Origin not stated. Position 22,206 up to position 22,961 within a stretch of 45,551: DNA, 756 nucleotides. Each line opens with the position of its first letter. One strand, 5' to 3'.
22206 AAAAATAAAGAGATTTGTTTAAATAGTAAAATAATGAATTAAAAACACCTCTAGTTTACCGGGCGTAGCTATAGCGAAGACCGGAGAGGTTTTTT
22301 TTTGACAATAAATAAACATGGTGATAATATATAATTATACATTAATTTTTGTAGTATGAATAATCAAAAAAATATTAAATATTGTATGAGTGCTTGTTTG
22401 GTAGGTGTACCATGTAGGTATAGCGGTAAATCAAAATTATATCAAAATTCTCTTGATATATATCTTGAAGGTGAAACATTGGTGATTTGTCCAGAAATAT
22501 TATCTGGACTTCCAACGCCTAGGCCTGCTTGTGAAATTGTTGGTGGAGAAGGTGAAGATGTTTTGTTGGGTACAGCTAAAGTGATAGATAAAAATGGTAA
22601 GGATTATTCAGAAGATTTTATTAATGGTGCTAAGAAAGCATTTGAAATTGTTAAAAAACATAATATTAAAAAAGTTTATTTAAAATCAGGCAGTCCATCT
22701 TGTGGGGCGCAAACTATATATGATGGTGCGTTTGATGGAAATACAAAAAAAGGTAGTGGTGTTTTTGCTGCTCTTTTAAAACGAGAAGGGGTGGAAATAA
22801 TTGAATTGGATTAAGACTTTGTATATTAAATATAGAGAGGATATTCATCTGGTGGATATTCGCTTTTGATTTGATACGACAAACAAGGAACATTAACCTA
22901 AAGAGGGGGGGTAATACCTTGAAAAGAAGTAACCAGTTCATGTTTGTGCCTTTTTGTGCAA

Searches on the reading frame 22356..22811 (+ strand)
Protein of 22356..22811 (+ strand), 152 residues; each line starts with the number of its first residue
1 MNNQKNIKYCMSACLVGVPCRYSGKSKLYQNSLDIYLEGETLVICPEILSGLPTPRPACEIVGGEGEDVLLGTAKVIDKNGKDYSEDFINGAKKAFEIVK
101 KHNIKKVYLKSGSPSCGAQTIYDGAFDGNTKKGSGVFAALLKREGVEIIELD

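Call 4: search_protein_families(library=pfam, proteins=[window:22356-22811:+], max_evalue=1)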
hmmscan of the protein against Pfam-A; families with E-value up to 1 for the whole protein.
window:22356-22811:+ (152 aa): 1 family
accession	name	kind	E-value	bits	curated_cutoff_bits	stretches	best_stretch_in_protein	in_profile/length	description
PF04463.17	2-thiour_desulf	-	6e-41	140.2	34.7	1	11-149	3-137/141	2-thiouracil desulfurase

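Call 5: search_protein_families(library=ncbifam, proteins=[window:22356-22811:+], max_evalue=1)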
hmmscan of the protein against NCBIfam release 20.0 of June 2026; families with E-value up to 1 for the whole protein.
window:22356-22811:+ (152 aa): 1 family
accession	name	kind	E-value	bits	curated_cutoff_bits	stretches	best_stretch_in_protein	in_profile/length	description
NF045597.1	TudS_rel_CD3072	equivalog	0.041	13.6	130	1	101-143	92-130/148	CD3072 family TudS-related putative desulfidase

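Call 33: search_protein_families(library=padloc, proteins=[window:22356-22811:+], max_evalue=0.1)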
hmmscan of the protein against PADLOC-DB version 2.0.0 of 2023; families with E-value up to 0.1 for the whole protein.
window:22356-22811:+ (152 aa): 0 families

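Call 35: search_protein_families(library=phrogs, proteins=[window:22356-22811:+], max_evalue=0.01)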
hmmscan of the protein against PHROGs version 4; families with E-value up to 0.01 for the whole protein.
window:22356-22811:+ (152 aa): 2 families
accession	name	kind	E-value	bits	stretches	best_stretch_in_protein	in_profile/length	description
phrog_27395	-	unknown function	1.3e-50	171.9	1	10-149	3-142/153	-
phrog_3275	-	unknown function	7.1e-09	36.3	1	10-141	8-137/319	-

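Call 93: find_homologous_proteins(query=window:22356-22811:+, max_evalue=1e-30)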
Query window:22356-22811:+ (152 aa): 104 proteins with E <= 1e-30 among 222 candidates.
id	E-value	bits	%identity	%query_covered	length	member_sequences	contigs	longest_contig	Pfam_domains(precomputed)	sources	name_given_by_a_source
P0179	2.6e-96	337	100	100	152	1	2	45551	PF04463.18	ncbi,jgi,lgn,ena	-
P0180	3.2e-76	272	80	100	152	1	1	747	PF04463.18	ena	-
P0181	4.8e-74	265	79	97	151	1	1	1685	PF04463.18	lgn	-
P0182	2.1e-64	234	73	93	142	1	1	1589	PF04463.18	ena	-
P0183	5.5e-59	216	63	100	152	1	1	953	PF04463.18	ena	-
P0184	1.4e-56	208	62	99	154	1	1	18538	PF04463.18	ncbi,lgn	-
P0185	5.1e-55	203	59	97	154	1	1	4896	PF04463.18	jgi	-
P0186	1.1e-54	202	61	95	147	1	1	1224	PF04463.18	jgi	jgi:uncharacterized protein YbbK (DUF523 family)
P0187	4.4e-54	200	57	99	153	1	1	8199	PF04463.18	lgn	-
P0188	5.4e-54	200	60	98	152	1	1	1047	PF04463.18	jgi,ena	-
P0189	1.3e-53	199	61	99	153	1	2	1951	PF04463.18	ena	-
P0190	2.1e-53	198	57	99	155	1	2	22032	PF04463.18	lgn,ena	-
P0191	9.9e-53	196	74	78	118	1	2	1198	PF04463.18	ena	-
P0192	1.5e-52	195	57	99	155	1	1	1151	PF04463.18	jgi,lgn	-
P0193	3.0e-52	194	59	99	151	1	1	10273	PF04463.18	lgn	-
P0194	3.4e-52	194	58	99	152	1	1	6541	PF04463.18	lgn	-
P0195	1.6e-51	192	56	99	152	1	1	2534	PF04463.18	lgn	-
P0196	4.4e-51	191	58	99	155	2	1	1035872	PF04463.18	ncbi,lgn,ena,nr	ncbi:DUF523 domain-containing protein [Patescibacteria group bacterium]|nr:DUF523 domain-containing 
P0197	6.1e-51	190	60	93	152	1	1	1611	PF04463.18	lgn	-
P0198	6.2e-51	190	56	97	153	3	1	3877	PF04463.18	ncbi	-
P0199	7.5e-51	190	58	99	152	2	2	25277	PF04463.18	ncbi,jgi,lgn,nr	ncbi:MAG: DUF523 domain-containing protein [Parcubacteria group bacterium]|nr:DUF523 domain-containi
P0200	8.7e-51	190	59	95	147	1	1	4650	PF04463.18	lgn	-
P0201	1.0e-50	189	59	92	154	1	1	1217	PF04463.18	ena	-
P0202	1.7e-50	189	55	99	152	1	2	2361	PF04463.18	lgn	-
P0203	5.1e-50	187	58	99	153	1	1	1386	PF04463.18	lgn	-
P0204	5.4e-50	187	59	95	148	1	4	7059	PF04463.18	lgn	-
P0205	8.0e-50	186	57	97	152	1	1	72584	PF04463.18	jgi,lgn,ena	-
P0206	1.3e-49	186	57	92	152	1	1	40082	PF04463.18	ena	-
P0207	2.7e-49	185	56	98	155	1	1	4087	PF04463.18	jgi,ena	-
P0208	2.8e-49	185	55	95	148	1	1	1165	PF04463.18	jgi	jgi:uncharacterized protein YbbK (DUF523 family)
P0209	4.8e-49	184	57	95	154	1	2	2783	PF04463.18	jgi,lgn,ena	-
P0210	5.7e-49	184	60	89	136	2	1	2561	PF04463.18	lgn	-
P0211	8.2e-49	183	54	98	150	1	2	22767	PF04463.18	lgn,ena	-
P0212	8.2e-49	183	60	94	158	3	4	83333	PF04463.18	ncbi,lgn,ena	-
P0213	8.3e-49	183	56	98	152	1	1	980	PF04463.18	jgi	jgi:uncharacterized protein YbbK (DUF523 family)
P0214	1.3e-48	183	54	99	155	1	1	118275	PF04463.18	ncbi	ncbi:MAG: DUF523 domain-containing protein [Candidatus Kerfeldbacteria bacterium]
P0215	6.0e-48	180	53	100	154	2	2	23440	PF04463.18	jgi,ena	-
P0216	7.7e-48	180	55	93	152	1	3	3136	PF04463.18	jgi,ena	-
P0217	7.8e-48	180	53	99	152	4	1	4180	PF04463.18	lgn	-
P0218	1.1e-47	180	54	95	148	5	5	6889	PF04463.18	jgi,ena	-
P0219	3.7e-47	178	55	97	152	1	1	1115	PF04463.18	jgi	-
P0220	4.2e-46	174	54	97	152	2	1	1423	PF04463.18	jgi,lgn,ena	-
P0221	5.9e-46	174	61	87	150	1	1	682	PF04463.18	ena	-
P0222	9.4e-46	173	54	99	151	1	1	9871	PF04463.18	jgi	jgi:uncharacterized protein YbbK (DUF523 family)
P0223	3.1e-45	172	53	97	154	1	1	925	PF04463.18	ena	-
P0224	4.5e-45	171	49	99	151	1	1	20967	PF04463.18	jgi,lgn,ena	-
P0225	2.1e-44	169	49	99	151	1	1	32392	PF04463.18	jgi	jgi:uncharacterized protein YbbK (DUF523 family)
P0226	9.0e-43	164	53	98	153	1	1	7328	PF04463.18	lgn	-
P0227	1.1e-42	163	52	95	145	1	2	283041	PF04463.18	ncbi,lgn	-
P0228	3.5e-42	162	52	99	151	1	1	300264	PF04463.18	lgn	-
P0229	7.5e-42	161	52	99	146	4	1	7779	PF04463.18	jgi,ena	-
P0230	1.1e-40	157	54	89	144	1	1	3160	PF04463.18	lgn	-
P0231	2.3e-39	153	51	91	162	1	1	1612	PF04463.18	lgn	-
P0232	6.2e-39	151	48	98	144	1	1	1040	PF04463.18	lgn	-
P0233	1.3e-38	150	50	98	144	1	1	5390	PF04463.18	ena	-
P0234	1.3e-38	150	47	96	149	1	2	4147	PF04463.18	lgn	-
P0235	1.9e-38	150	50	91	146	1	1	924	PF04463.18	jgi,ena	-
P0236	1.9e-38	150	48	98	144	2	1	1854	PF04463.18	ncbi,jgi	jgi:uncharacterized protein YbbK (DUF523 family)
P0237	2.7e-38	149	53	89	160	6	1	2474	PF04463.18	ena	-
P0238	3.7e-38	149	53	89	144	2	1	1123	PF04463.18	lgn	-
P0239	9.4e-38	147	46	96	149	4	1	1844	PF04463.18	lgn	-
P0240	1.0e-37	147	53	90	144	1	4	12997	PF04463.18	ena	-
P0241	1.5e-37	147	49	91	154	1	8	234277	PF04463.18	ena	-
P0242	2.0e-37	146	50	91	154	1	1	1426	PF04463.18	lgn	-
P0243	2.8e-37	146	47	100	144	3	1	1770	PF04463.18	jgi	jgi:uncharacterized protein YbbK (DUF523 family)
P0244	5.2e-37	145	49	91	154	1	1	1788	PF04463.18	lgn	-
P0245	1.3e-36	144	46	99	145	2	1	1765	PF04463.18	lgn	-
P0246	1.9e-36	143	49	91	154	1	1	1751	PF04463.18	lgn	-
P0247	1.9e-36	143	49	91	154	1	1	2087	PF04463.18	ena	-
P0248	1.9e-36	143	49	91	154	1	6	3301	PF04463.18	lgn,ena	-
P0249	1.9e-36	143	49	91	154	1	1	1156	PF04463.18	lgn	-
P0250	3.4e-36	142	52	90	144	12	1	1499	PF04463.18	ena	-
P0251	6.9e-36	141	48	91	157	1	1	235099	PF04463.18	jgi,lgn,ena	-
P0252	8.6e-36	141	53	89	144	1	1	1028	PF04463.18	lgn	-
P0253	9.6e-36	141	49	91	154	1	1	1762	PF04463.18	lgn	-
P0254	1.0e-35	141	51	91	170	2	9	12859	PF04463.18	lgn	-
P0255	2.1e-35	140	47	93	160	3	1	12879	PF04463.18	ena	-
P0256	2.5e-35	139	49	91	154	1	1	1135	PF04463.18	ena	-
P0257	4.6e-35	139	46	91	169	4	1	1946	PF04463.18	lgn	-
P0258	1.8e-34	137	51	89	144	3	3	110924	PF04463.18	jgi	-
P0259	2.6e-34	136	51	91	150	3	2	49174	PF04463.18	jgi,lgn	jgi:uncharacterized protein YbbK (DUF523 family)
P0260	3.8e-34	136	49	91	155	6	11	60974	PF04463.18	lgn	-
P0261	4.0e-34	136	46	99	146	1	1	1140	PF04463.18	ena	-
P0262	5.8e-34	135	47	91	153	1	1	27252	PF04463.18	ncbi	ncbi:MAG: DUF523 domain-containing protein [Deltaproteobacteria bacterium]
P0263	1.0e-33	134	52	91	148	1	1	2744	PF04463.18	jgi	jgi:uncharacterized protein YbbK (DUF523 family)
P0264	1.1e-33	134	52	91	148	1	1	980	PF04463.18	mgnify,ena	mgnify:CR=1 FL=1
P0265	1.1e-33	134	50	91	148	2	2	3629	PF04463.18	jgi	jgi:uncharacterized protein YbbK (DUF523 family)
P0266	1.5e-33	134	46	93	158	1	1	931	PF04463.18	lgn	-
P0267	2.1e-33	133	74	53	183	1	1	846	PF04463.18,PF13715.13,PF13620.13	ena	-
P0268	2.5e-33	133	45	91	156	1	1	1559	PF04463.18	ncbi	ncbi:MAG: DUF523 domain-containing protein [Actinomycetota bacterium]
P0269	5.7e-33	132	45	91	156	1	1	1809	PF04463.18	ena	-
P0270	6.7e-33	132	50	91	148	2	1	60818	PF04463.18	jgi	-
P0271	7.3e-33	131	51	91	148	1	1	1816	PF04463.18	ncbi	-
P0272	9.3e-33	131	45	93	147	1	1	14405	PF04463.18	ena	-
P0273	2.5e-32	130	43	96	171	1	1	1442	PF04463.18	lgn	-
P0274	2.7e-32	130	43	93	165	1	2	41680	PF04463.18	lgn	-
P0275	1.4e-31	127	41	97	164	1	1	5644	PF04463.18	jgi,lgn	jgi:uncharacterized protein YbbK (DUF523 family)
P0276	1.7e-31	127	46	95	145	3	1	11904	PF04463.18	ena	-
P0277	1.7e-31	127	49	91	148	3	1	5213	PF04463.18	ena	-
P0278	2.2e-31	127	50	91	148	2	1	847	PF04463.18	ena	-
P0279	5.0e-31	125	47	91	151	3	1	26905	PF04463.18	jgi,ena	-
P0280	7.8e-31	125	45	91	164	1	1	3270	PF04463.18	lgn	-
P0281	7.9e-31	125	49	92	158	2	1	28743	PF04463.18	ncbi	-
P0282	9.5e-31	125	50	91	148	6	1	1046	PF04463.18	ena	-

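Call 94: find_encoding_contigs(protein=P0181, flank=3000, max_places=3)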
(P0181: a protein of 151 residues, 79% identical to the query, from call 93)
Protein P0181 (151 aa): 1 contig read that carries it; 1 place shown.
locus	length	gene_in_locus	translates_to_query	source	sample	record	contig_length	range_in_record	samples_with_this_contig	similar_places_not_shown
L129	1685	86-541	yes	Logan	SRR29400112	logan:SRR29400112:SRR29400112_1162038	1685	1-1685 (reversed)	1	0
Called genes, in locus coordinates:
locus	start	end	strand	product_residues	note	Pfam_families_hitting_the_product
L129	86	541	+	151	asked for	PF04463:2-thiour_desulf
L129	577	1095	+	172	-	-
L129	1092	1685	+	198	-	?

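Call 95: find_encoding_contigs(protein=P0191, flank=3000, max_places=3)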
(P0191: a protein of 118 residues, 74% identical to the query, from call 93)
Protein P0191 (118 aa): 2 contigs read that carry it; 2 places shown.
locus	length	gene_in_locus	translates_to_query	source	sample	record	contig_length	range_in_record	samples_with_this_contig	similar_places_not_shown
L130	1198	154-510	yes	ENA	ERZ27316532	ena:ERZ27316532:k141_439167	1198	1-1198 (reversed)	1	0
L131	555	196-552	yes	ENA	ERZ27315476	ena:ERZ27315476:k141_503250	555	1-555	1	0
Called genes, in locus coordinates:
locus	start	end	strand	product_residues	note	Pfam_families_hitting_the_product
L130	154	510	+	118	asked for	PF04463:2-thiour_desulf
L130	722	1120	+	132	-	-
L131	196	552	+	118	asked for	PF04463:2-thiour_desulf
